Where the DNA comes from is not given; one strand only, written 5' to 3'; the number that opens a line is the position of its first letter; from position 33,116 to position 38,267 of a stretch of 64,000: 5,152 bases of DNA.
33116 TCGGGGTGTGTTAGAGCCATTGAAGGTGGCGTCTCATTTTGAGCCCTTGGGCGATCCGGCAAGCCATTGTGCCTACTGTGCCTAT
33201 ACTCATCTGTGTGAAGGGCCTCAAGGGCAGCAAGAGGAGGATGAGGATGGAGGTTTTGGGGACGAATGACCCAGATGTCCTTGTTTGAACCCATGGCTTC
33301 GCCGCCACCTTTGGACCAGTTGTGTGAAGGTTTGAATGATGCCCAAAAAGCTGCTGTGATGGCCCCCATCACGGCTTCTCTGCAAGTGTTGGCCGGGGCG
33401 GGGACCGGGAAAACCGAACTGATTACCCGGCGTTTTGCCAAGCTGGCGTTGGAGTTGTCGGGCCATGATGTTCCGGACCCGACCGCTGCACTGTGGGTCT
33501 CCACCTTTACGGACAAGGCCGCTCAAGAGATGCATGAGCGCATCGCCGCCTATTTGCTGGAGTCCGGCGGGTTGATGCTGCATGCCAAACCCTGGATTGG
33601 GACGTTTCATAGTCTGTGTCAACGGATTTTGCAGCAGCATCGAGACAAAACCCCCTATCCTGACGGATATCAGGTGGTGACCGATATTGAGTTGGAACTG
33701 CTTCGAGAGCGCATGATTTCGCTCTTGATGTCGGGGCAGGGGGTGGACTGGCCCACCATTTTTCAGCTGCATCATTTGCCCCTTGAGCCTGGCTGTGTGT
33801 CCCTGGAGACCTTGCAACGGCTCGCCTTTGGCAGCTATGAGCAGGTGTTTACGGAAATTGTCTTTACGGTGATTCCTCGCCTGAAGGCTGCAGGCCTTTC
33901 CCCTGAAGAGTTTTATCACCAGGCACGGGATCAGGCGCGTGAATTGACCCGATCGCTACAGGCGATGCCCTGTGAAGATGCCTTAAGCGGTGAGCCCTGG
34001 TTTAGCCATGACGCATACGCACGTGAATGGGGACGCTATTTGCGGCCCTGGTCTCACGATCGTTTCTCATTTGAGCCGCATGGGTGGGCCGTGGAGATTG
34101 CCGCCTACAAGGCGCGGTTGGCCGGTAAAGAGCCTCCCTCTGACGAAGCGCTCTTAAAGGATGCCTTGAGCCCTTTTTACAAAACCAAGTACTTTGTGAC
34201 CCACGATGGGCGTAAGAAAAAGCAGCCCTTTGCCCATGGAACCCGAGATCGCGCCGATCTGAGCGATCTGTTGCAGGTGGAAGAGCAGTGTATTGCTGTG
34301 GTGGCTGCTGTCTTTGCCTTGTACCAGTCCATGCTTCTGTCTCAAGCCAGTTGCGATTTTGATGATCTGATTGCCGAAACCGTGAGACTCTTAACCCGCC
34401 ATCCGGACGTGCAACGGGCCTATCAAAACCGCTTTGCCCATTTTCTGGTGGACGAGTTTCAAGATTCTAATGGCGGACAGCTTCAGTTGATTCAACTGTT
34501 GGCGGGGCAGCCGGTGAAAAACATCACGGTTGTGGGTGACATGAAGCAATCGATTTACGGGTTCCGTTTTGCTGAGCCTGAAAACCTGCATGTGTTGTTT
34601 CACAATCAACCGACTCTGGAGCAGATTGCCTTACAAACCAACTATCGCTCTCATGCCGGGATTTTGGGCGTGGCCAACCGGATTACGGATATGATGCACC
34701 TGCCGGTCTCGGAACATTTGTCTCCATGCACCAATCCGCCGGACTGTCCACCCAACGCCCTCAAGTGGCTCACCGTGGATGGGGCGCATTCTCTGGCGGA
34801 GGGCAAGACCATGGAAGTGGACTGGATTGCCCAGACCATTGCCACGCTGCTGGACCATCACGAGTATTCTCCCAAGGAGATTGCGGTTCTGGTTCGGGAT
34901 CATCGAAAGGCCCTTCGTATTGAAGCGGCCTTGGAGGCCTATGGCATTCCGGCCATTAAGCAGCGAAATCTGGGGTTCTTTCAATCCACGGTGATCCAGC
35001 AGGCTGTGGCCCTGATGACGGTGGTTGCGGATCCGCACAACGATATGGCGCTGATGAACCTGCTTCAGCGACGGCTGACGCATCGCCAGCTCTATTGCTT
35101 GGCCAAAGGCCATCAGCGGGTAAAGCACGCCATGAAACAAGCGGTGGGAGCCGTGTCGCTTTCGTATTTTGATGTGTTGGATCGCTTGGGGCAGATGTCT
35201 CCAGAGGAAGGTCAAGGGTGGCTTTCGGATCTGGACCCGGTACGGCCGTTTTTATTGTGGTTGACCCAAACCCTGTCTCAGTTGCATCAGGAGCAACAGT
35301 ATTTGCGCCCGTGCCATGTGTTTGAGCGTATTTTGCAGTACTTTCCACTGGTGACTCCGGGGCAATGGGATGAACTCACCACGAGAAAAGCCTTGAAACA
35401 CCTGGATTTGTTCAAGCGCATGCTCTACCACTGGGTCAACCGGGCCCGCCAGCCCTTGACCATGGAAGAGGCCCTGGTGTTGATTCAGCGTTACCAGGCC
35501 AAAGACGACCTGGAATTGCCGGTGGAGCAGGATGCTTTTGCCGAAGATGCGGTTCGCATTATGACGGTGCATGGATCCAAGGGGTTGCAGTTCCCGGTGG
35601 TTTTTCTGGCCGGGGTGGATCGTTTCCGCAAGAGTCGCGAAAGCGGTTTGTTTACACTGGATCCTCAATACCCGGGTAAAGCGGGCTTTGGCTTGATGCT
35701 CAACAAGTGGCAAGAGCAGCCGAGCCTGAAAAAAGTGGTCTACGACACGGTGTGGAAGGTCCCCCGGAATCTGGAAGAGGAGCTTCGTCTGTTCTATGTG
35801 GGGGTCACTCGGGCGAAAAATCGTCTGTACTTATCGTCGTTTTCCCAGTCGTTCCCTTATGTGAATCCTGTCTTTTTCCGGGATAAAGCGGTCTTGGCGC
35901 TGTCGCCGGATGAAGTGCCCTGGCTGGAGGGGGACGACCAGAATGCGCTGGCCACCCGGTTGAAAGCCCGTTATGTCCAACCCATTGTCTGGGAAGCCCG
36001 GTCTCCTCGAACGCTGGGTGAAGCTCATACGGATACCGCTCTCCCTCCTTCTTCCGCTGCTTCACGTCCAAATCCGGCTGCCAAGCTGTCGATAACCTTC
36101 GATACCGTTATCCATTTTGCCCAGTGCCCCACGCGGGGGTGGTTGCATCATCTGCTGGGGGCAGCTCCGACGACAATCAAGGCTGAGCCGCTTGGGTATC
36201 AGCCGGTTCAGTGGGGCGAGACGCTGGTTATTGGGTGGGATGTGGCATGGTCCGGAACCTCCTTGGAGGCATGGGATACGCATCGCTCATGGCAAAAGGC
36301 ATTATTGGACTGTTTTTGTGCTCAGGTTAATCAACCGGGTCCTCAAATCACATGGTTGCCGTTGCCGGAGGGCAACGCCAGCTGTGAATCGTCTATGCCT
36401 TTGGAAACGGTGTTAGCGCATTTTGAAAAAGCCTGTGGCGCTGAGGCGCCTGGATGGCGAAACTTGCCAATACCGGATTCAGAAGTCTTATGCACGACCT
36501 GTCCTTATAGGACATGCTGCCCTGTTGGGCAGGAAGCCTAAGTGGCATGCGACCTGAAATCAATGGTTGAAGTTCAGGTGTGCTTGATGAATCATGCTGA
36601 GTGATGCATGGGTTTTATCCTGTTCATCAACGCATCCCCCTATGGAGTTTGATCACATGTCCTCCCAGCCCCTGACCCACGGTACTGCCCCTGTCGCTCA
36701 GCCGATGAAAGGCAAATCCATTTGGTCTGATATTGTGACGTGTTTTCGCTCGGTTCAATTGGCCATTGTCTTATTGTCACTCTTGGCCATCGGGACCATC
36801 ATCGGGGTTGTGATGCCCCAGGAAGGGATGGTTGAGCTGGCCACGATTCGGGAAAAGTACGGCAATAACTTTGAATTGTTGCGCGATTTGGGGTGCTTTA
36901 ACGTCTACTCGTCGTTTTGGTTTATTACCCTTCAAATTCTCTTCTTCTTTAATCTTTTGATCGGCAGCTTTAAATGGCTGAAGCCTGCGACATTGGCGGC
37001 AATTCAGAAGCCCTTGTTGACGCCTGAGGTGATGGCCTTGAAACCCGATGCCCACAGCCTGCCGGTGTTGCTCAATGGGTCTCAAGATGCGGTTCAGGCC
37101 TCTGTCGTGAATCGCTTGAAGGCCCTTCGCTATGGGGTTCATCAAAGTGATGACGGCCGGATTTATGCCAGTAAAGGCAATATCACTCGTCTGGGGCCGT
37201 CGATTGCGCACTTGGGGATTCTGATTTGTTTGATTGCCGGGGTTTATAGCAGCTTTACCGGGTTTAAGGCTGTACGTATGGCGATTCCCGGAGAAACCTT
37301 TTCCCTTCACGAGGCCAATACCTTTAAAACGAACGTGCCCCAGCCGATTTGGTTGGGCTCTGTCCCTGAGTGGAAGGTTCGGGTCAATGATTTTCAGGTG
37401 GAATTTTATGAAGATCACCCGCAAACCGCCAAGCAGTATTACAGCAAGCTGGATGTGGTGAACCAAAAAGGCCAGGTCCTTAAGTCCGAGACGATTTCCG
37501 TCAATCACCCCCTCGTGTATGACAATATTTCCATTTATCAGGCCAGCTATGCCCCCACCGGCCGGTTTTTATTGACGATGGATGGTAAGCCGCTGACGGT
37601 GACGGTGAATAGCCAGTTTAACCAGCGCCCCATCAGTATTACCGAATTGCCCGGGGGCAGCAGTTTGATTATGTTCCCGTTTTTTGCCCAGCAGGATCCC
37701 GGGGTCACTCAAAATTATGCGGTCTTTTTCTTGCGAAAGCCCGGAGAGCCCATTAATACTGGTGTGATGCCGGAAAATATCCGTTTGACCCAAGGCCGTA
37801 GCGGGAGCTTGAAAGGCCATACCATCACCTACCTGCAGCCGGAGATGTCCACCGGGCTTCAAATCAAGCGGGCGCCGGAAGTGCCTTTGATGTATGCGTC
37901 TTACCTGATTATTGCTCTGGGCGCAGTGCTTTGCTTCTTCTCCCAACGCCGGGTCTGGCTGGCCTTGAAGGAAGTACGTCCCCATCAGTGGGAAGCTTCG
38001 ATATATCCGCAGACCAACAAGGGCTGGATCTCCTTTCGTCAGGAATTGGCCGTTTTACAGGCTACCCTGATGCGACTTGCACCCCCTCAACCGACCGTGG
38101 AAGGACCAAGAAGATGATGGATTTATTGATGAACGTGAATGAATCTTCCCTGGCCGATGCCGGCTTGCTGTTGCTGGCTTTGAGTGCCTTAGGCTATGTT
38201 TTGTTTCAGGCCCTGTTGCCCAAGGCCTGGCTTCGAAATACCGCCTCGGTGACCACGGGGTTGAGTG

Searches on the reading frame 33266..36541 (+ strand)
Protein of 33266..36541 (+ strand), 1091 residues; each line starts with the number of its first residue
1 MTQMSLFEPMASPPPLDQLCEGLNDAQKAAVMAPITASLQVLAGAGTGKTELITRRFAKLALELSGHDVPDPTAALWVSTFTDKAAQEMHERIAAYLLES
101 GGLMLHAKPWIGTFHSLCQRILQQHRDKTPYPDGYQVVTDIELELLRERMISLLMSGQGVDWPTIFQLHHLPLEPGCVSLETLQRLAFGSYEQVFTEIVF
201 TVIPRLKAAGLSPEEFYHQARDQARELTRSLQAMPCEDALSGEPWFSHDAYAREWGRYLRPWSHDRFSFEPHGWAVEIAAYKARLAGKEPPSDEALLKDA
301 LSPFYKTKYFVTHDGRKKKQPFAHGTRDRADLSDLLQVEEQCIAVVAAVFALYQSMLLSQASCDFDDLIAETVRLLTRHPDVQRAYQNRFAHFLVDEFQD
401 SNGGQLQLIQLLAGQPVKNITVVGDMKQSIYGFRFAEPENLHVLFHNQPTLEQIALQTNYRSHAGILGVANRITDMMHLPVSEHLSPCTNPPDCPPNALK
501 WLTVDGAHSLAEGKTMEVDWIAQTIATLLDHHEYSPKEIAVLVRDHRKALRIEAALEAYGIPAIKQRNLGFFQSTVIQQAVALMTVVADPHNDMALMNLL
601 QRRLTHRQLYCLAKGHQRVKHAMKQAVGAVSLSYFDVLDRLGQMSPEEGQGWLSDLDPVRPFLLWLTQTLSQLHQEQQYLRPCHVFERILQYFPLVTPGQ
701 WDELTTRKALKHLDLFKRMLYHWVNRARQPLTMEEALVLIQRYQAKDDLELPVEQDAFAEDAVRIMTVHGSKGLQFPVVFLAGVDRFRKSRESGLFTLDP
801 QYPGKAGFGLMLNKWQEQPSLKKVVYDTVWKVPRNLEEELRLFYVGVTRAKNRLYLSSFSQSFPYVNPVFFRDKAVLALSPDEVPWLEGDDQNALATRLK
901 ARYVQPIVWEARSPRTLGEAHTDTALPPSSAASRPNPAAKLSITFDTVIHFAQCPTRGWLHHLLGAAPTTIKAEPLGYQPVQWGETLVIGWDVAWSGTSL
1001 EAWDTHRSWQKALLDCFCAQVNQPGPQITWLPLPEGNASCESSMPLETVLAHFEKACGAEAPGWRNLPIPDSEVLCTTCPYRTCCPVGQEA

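Call 51: search_protein_families(library=pfam, proteins=[window:33266-36541:+])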
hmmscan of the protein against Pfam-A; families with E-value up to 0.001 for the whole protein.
window:33266-36541:+ (1091 aa): 5 families
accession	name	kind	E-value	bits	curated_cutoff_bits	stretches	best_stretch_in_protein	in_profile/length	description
PF00580.27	UvrD-helicase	-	1.3e-55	189.4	23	2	337-442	160-264/271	UvrD/REP helicase N-terminal domain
PF13361.12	UvrD_C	-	1.6e-34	120.3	25.6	1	454-860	1-349/350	UvrD-like helicase C-terminal domain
PF13245.12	AAA_19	-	8e-16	58.9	25.1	1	27-434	1-134/134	AAA domain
PF13538.12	UvrD_C_2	-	6.4e-11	42.4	27.4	1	763-786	2-25/52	UvrD-like helicase C-terminal domain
PF01443.25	Viral_helicase1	-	0.00036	20.8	21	0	388-442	58-110/228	Viral superfamily 1 RNA helicase core domain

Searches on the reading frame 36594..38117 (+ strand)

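Call 23: search_protein_families(library=pfam, proteins=[window:36594-38117:+])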
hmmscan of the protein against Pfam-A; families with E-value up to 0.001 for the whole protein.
window:36594-38117:+ (507 aa): 1 family
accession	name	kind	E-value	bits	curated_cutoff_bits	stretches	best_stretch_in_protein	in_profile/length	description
PF05140.19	ResB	-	8.1e-61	206.7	24.6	2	54-356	1-292/486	ResB-like family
